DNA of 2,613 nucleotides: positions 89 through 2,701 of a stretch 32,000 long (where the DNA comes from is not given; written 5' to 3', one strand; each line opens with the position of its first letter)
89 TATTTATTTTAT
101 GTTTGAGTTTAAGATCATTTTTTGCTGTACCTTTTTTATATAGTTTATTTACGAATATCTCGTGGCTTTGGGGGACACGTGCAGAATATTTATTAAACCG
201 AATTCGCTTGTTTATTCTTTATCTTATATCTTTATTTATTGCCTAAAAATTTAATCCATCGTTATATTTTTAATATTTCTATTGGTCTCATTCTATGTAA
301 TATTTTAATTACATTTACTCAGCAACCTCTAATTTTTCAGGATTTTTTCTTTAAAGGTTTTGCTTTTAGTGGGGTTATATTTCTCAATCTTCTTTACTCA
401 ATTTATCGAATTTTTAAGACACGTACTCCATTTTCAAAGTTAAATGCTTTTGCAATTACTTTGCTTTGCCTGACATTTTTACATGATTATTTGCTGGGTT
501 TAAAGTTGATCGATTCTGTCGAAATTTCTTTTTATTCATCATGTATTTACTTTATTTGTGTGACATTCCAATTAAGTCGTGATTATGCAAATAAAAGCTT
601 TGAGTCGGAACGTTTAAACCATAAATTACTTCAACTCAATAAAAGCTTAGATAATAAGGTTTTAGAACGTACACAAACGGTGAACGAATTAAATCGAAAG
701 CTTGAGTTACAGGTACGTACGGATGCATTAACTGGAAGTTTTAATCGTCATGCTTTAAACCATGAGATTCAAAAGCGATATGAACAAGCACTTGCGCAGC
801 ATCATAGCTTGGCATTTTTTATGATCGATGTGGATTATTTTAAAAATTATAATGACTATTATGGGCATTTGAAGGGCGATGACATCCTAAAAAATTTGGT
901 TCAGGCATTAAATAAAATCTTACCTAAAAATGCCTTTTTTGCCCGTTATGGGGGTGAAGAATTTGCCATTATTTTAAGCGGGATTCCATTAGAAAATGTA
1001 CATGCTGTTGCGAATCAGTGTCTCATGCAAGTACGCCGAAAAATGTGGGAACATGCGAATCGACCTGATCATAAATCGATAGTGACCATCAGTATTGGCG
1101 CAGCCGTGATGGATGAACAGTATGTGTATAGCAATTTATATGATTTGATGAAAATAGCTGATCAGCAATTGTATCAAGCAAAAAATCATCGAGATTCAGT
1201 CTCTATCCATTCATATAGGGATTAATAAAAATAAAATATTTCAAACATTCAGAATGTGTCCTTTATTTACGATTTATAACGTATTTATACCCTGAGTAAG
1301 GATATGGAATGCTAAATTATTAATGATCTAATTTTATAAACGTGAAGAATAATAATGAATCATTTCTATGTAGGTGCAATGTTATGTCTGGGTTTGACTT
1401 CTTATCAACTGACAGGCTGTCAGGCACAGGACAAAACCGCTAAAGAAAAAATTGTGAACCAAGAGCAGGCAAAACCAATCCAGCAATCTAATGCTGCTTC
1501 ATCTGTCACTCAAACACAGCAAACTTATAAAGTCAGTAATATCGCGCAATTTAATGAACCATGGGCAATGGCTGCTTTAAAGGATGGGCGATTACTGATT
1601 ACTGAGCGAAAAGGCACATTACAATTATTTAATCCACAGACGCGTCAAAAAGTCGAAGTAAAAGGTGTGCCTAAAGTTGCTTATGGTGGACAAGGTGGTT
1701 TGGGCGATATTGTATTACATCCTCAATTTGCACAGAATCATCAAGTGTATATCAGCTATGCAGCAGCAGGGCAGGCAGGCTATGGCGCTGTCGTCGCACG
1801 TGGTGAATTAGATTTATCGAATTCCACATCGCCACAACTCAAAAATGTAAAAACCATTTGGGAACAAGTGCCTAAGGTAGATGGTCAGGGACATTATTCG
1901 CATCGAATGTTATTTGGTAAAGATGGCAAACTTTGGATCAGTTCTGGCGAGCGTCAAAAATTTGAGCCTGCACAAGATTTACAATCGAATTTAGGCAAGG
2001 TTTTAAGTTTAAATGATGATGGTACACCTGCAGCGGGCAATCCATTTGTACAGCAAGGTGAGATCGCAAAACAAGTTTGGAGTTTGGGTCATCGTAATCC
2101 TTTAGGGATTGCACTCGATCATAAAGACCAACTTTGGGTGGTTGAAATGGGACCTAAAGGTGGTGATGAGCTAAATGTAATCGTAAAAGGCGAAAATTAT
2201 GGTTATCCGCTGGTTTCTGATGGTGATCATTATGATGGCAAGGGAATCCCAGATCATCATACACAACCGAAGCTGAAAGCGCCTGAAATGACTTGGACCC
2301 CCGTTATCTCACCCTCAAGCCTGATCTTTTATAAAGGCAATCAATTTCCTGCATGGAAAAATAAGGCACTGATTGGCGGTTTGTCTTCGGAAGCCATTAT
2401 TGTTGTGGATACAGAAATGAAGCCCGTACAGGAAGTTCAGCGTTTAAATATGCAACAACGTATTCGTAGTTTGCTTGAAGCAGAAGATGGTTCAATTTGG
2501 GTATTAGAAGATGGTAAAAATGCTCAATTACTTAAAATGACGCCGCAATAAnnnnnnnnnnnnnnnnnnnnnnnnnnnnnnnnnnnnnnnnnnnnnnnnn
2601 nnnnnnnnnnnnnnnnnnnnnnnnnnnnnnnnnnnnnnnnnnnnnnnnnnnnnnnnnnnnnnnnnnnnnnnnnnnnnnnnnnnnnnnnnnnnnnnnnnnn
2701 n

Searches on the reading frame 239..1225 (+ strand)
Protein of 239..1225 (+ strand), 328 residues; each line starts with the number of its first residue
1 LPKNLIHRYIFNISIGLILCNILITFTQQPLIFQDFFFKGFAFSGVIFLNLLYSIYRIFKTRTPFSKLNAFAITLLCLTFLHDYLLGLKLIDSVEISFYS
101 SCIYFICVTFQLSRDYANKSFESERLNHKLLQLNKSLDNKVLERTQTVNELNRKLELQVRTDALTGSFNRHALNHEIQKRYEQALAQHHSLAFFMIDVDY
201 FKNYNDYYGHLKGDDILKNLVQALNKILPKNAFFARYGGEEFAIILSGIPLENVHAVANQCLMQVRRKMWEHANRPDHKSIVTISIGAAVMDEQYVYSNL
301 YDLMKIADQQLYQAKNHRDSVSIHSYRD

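Call 12: search_protein_families(library=ncbifam, proteins=[window:239-1225:+])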
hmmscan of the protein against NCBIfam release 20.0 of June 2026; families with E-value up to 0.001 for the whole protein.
window:239-1225:+ (328 aa): 21 families
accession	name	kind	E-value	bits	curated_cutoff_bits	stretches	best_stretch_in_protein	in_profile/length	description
TIGR00254.1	GGDEF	domain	1.8e-38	131.9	37.4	1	155-318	1-160/168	diguanylate cyclase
NF007135.0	PRK09581.1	equivalog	6.2e-36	124.2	474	1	149-321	283-452/457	PleD family two-component system response regulator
NF038266.1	diguan_SiaD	equivalog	4.4e-34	118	290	1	124-317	60-247/252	biofilm regulation diguanylate cyclase SiaD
NF007423.1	PRK09966.1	equivalog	6.2e-34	117.5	325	1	133-315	214-390/390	diguanylate cyclase DgcN/YfiN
NF007380.0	PRK09894.1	equivalog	1.3e-28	100.2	256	1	136-316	105-278/296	diguanylate cyclase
NF047654.1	DiguCycDgcRLepto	equivalog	6.7e-28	97.4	500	1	149-317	123-288/295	diguanylate cyclase DgcR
NF040885.1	diguan_DgcJ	equivalog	4.3e-25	88.5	500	1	151-319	333-490/493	diguanylate cyclase DgcJ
NF007599.0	PRK10245.1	equivalog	1.7e-24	86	402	1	147-317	198-362/371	diguanylate cyclase AdrA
NF007298.0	PRK09776.1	equivalog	1.5e-23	82.7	1135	1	149-324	674-845/1111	diguanylate cyclase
NF041606.1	dguan_cyc_DgcA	equivalog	3.4e-23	82.1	370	1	158-323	177-338/340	diguanylate cyclase DgcA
NF045675.1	PhdiestaseDibA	equivalog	2e-22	79.3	980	1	148-318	192-358/623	phosphodiesterase DibA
NF011955.1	PRK15426.1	equivalog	3.3e-22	78.3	408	1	148-319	387-556/564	cellulose biosynthesis regulator diguanylate cyclase DgcQ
NF007474.0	PRK10060.1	equivalog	2.2e-21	75.8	782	1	153-317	231-387/663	cyclic di-GMP phosphodiesterase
NF047872.1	GGDEF_GdpS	equivalog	1.4e-20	73.8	400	1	147-317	175-342/355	GGDEF domain-containing protein GdpS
NF051473.1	DigCycDgcsShew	equivalog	5.3e-20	72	400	1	154-317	130-283/291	diguanylate cyclase DgcS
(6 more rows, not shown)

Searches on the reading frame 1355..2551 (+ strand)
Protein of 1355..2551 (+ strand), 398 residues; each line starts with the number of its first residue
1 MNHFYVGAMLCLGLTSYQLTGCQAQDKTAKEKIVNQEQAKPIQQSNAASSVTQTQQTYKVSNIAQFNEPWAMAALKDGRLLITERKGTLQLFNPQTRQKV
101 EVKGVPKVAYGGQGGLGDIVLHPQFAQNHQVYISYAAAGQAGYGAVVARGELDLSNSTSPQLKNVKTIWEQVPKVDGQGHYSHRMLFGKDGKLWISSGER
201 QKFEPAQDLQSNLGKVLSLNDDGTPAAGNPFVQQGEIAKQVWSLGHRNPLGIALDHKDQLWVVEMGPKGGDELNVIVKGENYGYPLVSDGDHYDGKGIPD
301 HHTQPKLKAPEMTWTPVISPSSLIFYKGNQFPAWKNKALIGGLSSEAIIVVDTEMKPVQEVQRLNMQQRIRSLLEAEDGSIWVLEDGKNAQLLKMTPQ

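Call 12: search_protein_families(library=ncbifam, proteins=[window:1355-2551:+])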
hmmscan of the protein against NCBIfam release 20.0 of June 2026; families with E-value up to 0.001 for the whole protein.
window:1355-2551:+ (398 aa): 1 family
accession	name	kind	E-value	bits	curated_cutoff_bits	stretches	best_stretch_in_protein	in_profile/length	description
TIGR03606.1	non_repeat_PQQ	subfamily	2.3e-32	112.4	434.55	2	206-288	191-271/454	glucose/sorbosone family PQQ-dependent dehydrogenase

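Call 15: find_encoding_contigs(protein=window:1355-2551:+, flank=3000, max_places=10)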
Protein window:1355-2551:+ (398 aa): 1 contig read that carries it; 1 place shown.
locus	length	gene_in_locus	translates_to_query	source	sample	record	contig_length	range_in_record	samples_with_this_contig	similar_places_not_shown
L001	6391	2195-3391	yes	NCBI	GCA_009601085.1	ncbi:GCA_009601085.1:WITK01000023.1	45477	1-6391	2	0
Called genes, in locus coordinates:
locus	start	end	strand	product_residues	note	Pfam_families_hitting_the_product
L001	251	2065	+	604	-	PF00990:GGDEF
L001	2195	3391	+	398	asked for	PF07494:Reg_prop (faint), PF07995:GSDH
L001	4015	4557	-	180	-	PF02525:Flavodoxin_2, PF03358:FMN_red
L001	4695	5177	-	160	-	PF00254:FKBP_C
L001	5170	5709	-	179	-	PF01252:Peptidase_A8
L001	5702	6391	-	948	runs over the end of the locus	PF00133:tRNA-synt_1, PF09334:tRNA-synt_1g, PF13603:tRNA-synt_1_2 (weak), PF01406:tRNA-synt_1e (weak), PF01921:tRNA-synt_1f (weak), PF08264:Anticodon_1, PF06827:zf-FPG_IleRS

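Call 48: list_cluster_members(proteins=[window:1355-2551:+, window:4862-7708:-])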
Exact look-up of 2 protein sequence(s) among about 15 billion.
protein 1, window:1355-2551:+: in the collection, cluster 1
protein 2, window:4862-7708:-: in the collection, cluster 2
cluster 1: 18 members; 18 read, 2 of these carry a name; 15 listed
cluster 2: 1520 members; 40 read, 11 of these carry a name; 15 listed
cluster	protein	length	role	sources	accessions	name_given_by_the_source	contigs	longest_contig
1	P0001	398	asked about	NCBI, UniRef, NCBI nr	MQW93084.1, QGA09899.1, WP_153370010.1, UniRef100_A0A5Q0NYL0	PQQ-dependent sugar dehydrogenase [Acinetobacter wanghuae] | PQQ-dependent sugar dehydrogenase n=1 Tax=Acinetobacter wanghuae TaxID=2662362 ...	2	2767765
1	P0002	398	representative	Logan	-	-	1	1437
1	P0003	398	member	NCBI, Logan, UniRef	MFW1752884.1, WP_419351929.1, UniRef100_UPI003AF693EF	PQQ-dependent sugar dehydrogenase [Acinetobacter wanghuae] | PQQ-dependent sugar dehydrogenase n=1 Tax=Acinetobacter wanghuae TaxID=2662362 ...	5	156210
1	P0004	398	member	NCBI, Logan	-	-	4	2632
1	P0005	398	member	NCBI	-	-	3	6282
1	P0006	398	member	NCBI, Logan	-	-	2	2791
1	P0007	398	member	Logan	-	-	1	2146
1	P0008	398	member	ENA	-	-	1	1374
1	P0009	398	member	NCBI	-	-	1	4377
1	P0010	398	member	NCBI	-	-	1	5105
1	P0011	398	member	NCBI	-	-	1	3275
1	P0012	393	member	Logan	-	-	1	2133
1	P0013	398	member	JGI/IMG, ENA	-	-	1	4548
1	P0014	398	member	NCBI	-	-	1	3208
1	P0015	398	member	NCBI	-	-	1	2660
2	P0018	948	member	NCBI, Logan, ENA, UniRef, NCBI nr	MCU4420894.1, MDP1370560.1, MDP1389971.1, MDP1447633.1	isoleucine--tRNA ligase [Acinetobacter lwoffii] | Isoleucine--tRNA ligase n=1 Tax=Acinetobacter lwoffii TaxID=28090 RepID=A0AAW8AW13_ACILW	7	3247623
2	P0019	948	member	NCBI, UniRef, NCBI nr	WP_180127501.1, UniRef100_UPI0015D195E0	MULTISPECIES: isoleucine--tRNA ligase [unclassified Acinetobacter] | isoleucine--tRNA ligase n=1 Tax=unclassified Acinetobacter TaxID=196816 ...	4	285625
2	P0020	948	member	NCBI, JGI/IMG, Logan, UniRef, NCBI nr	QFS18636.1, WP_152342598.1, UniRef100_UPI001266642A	isoleucine--tRNA ligase [Acinetobacter indicus] | isoleucine--tRNA ligase n=1 Tax=Acinetobacter TaxID=469 RepID=UPI001266642A | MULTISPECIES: isoleucine--tRNA ligase [Acinetobacter]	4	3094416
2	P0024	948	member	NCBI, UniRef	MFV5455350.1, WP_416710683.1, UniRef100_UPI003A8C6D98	isoleucine--tRNA ligase [Acinetobacter towneri] | isoleucine--tRNA ligase n=1 Tax=Acinetobacter towneri TaxID=202956 RepID=UPI003A8C6D98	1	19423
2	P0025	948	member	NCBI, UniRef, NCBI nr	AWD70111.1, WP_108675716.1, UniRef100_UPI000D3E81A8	isoleucine--tRNA ligase [Acinetobacter schindleri] | isoleucine--tRNA ligase n=1 Tax=Acinetobacter schindleri TaxID=108981 RepID=UPI000D3E81A8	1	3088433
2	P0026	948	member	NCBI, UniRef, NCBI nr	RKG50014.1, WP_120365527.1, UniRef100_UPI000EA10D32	isoleucine--tRNA ligase [Acinetobacter cumulans] | isoleucine--tRNA ligase n=1 Tax=Acinetobacter cumulans TaxID=2136182 RepID=UPI000EA10D32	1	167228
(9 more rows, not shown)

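Call 63: find_encoding_contigs(protein=P0018, flank=6000, max_places=2)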
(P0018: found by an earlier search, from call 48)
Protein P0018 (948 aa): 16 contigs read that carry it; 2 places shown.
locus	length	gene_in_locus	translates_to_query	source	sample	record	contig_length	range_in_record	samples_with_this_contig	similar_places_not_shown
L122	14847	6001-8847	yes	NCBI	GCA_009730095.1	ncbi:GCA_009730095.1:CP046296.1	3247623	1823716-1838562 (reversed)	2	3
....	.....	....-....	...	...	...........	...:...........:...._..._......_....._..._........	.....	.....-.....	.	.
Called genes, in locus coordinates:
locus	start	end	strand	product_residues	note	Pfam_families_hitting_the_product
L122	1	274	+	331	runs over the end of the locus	PF04069:OpuAC, PF13379:NMT1_2, PF09084:NMT1, PF12974:Phosphonate-bd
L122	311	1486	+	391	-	PF00296:Bac_luciferase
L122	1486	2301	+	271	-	PF00528:BPD_transp_1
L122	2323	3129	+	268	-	PF02463:SMC_N (faint), PF00005:ABC_tran, PF13401:AAA_22 (weak), PF13304:AAA_21 (faint)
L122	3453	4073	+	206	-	PF00440:TetR_N, PF08362:TetR_C_3, PF17938:TetR_C_29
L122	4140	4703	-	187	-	PF01048:PNP_UDP_1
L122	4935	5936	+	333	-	PF06574:FAD_syn, PF01467:CTP_transf_like, PF01687:Flavokinase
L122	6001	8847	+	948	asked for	PF00133:tRNA-synt_1, PF09334:tRNA-synt_1g, PF13603:tRNA-synt_1_2 (weak), PF01406:tRNA-synt_1e (weak), PF01921:tRNA-synt_1f (weak), PF08264:Anticodon_1, PF06827:zf-FPG_IleRS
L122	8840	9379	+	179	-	PF01252:Peptidase_A8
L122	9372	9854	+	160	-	PF00254:FKBP_C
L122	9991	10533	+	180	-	PF02525:Flavodoxin_2 (weak), PF03358:FMN_red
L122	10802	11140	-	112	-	PF14552:Tautomerase_2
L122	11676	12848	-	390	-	PF01436:NHL (faint), PF07494:Reg_prop (faint), PF07995:GSDH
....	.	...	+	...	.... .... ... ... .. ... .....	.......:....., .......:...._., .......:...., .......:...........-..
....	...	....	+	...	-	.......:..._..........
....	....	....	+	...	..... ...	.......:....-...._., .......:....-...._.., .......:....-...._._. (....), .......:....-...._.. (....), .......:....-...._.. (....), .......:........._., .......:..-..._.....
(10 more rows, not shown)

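Call 64: find_encoding_contigs(protein=P0020, flank=6000, max_places=2)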
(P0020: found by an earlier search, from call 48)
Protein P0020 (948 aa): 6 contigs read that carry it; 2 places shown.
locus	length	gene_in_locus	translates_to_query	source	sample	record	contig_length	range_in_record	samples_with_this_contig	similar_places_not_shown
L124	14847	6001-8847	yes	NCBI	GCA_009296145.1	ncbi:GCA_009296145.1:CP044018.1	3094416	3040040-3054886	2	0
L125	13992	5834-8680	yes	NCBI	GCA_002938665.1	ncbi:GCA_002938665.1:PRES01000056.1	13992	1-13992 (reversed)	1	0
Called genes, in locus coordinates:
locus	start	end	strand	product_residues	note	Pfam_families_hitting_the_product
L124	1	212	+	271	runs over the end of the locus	PF00528:BPD_transp_1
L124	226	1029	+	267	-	PF00005:ABC_tran, PF13304:AAA_21 (faint)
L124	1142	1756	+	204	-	PF00376:MerR, PF13411:MerR_1, PF00239:Resolvase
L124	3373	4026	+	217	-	PF00440:TetR_N, PF08362:TetR_C_3, PF17938:TetR_C_29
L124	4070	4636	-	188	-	PF01048:PNP_UDP_1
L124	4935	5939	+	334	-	PF01467:CTP_transf_like, PF06574:FAD_syn, PF01687:Flavokinase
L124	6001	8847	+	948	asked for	PF00133:tRNA-synt_1, PF01921:tRNA-synt_1f (faint), PF09334:tRNA-synt_1g, PF13603:tRNA-synt_1_2 (weak), PF01406:tRNA-synt_1e (weak), PF08264:Anticodon_1, PF06827:zf-FPG_IleRS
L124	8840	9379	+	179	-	PF01252:Peptidase_A8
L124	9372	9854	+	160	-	PF00254:FKBP_C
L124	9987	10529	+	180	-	PF02525:Flavodoxin_2 (faint), PF03358:FMN_red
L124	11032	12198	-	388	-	PF07995:GSDH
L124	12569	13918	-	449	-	PF00083:Sugar_tr, PF07690:MFS_1, PF06779:MFS_4, PF07690:MFS_1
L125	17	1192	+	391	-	PF00296:Bac_luciferase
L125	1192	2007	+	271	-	PF00528:BPD_transp_1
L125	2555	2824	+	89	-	-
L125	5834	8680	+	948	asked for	PF00133:tRNA-synt_1, PF01921:tRNA-synt_1f (faint), PF09334:tRNA-synt_1g, PF13603:tRNA-synt_1_2 (weak), PF01406:tRNA-synt_1e (weak), PF08264:Anticodon_1, PF06827:zf-FPG_IleRS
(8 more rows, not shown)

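Call 65: find_encoding_contigs(protein=P0025, flank=6000, max_places=2)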
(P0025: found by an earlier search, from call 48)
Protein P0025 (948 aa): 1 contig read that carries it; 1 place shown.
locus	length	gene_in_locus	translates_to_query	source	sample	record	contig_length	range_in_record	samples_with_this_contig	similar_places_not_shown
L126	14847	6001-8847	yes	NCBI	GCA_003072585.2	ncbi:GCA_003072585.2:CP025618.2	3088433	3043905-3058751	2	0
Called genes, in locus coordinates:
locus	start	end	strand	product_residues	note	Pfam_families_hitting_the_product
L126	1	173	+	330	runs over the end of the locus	PF13379:NMT1_2, PF04069:OpuAC, PF09084:NMT1, PF12974:Phosphonate-bd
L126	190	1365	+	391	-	PF00296:Bac_luciferase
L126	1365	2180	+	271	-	PF00528:BPD_transp_1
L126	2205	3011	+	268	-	PF02463:SMC_N (faint), PF00005:ABC_tran, PF13304:AAA_21 (faint)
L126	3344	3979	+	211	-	PF00440:TetR_N, PF08362:TetR_C_3, PF17938:TetR_C_29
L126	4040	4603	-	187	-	PF01048:PNP_UDP_1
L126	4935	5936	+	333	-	PF06574:FAD_syn, PF01467:CTP_transf_like, PF01687:Flavokinase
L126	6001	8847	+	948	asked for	PF00133:tRNA-synt_1, PF01921:tRNA-synt_1f (faint), PF09334:tRNA-synt_1g, PF13603:tRNA-synt_1_2 (weak), PF01406:tRNA-synt_1e (weak), PF08264:Anticodon_1, PF06827:zf-FPG_IleRS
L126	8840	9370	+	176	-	PF01252:Peptidase_A8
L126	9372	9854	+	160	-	PF00254:FKBP_C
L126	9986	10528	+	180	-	PF02525:Flavodoxin_2, PF03358:FMN_red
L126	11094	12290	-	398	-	PF07995:GSDH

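Call 66: find_encoding_contigs(protein=P0024, flank=6000, max_places=1)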
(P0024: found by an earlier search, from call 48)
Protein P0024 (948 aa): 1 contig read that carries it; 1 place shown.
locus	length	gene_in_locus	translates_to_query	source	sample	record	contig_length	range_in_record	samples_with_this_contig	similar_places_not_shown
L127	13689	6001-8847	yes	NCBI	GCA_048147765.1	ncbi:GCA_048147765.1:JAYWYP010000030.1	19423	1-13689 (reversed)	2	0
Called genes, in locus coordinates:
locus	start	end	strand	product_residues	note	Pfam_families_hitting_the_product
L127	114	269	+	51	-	-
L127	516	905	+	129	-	PF11776:RcnB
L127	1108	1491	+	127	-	PF11776:RcnB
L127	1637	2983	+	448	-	PF00696:AA_kinase, PF13527:Acetyltransf_9 (faint), PF00583:Acetyltransf_1, PF13508:Acetyltransf_7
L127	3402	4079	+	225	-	PF00440:TetR_N, PF08362:TetR_C_3, PF17938:TetR_C_29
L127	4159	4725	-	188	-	PF01048:PNP_UDP_1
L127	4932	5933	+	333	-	PF06574:FAD_syn, PF01467:CTP_transf_like (weak), PF01687:Flavokinase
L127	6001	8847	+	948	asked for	PF00133:tRNA-synt_1, PF01921:tRNA-synt_1f (faint), PF09334:tRNA-synt_1g, PF13603:tRNA-synt_1_2 (weak), PF01406:tRNA-synt_1e (weak), PF08264:Anticodon_1, PF06827:zf-FPG_IleRS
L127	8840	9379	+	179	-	PF01252:Peptidase_A8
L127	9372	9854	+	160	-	PF00254:FKBP_C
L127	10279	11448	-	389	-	PF07494:Reg_prop (faint), PF07995:GSDH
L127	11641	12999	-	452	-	PF00083:Sugar_tr, PF07690:MFS_1, PF06779:MFS_4, PF07690:MFS_1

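Call 67: find_encoding_contigs(protein=P0026, flank=6000, max_places=1)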
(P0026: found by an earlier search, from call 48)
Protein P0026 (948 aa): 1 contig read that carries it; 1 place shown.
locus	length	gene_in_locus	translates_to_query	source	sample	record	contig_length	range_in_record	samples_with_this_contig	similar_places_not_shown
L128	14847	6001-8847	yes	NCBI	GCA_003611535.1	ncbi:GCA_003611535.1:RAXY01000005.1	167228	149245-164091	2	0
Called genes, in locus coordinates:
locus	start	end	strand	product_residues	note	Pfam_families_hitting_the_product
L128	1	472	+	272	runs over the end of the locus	PF02463:SMC_N (faint), PF00005:ABC_tran, PF13401:AAA_22 (faint), PF13304:AAA_21 (faint)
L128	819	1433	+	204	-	PF00440:TetR_N, PF08362:TetR_C_3, PF17938:TetR_C_29 (weak)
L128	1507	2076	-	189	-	PF01048:PNP_UDP_1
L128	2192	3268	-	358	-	PF00355:Rieske, PF22543:Rieske_4 (faint), PF19112:VanA_C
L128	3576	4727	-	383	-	PF03595:SLAC1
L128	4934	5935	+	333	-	PF01467:CTP_transf_like (weak), PF06574:FAD_syn, PF01687:Flavokinase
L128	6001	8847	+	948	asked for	PF00133:tRNA-synt_1, PF09334:tRNA-synt_1g, PF13603:tRNA-synt_1_2 (weak), PF01406:tRNA-synt_1e (weak), PF01921:tRNA-synt_1f (weak), PF08264:Anticodon_1, PF06827:zf-FPG_IleRS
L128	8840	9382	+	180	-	PF01252:Peptidase_A8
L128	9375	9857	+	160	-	PF00254:FKBP_C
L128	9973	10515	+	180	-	PF02525:Flavodoxin_2 (faint), PF03358:FMN_red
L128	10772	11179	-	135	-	PF14552:Tautomerase_2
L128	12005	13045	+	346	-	PF02668:TauD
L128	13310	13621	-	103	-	PF12796:Ank_2, PF13637:Ank_4 (faint), PF13857:Ank_5 (weak), PF00023:Ank (weak)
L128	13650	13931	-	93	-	-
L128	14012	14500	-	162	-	PF08867:FRG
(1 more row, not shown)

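Call 68: find_encoding_contigs(protein=P0019, flank=6000, max_places=1)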
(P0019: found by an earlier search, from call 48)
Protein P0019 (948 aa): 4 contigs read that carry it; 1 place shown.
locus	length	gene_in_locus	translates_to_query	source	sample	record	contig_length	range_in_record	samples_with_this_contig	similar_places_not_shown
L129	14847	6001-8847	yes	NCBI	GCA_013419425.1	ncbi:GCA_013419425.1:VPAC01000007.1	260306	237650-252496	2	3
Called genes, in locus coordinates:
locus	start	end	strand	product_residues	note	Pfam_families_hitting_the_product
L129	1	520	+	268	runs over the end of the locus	PF02463:SMC_N (faint), PF00005:ABC_tran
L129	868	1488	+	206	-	PF00440:TetR_N, PF08362:TetR_C_3, PF17938:TetR_C_29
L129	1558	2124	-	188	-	PF01048:PNP_UDP_1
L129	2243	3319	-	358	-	PF00355:Rieske, PF19112:VanA_C (weak)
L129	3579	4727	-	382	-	PF03595:SLAC1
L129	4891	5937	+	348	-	PF06574:FAD_syn, PF01467:CTP_transf_like (weak), PF01687:Flavokinase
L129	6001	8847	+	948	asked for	PF00133:tRNA-synt_1, PF09334:tRNA-synt_1g, PF13603:tRNA-synt_1_2 (weak), PF01406:tRNA-synt_1e (weak), PF01921:tRNA-synt_1f (weak), PF09334:tRNA-synt_1g (weak), PF08264:Anticodon_1, PF06827:zf-FPG_IleRS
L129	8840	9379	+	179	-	PF01252:Peptidase_A8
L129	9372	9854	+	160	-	PF00254:FKBP_C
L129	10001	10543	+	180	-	PF02525:Flavodoxin_2 (weak), PF03358:FMN_red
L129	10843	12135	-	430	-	PF04389:Peptidase_M28, PF05343:Peptidase_M42 (faint), PF01546:Peptidase_M20, PF07687:M20_dimer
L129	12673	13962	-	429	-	PF04389:Peptidase_M28, PF01546:Peptidase_M20, PF07687:M20_dimer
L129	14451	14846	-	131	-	PF01361:Tautomerase (faint), PF14552:Tautomerase_2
